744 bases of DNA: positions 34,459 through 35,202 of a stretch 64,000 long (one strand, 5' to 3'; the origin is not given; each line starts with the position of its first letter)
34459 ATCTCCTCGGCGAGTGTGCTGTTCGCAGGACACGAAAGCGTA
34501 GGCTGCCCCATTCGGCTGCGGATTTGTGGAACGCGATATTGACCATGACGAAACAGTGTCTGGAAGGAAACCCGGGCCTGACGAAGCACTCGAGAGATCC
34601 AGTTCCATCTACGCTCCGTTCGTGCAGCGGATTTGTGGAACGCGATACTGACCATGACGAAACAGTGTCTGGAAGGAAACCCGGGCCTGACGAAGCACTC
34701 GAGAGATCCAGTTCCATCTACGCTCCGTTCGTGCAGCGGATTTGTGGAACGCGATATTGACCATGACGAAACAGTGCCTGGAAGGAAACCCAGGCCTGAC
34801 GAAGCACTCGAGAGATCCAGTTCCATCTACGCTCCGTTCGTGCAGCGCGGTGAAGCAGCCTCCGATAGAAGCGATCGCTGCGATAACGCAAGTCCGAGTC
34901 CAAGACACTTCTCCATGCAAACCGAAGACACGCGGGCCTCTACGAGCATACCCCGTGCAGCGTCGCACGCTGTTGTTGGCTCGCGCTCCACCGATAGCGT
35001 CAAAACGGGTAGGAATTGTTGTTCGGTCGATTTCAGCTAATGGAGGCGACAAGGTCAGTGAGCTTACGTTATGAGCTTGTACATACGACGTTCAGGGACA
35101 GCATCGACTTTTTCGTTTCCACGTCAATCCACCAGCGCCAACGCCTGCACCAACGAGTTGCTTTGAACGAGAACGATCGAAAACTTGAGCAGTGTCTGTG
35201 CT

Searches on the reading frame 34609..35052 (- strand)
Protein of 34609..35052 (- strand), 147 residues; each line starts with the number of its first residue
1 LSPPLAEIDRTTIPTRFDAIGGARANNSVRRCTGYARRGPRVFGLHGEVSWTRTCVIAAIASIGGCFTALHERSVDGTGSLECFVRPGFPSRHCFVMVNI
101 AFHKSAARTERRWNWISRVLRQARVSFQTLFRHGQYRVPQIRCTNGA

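Call 74: search_protein_families(library=pfam, proteins=[window:34609-35052:-], max_evalue=0.1)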
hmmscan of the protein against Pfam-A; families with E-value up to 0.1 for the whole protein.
window:34609-35052:- (147 aa): 1 family
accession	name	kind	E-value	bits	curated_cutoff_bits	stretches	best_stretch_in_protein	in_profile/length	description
PF13358.12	DDE_3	-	0.056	13.7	28.6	1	26-115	11-103/146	DDE superfamily endonuclease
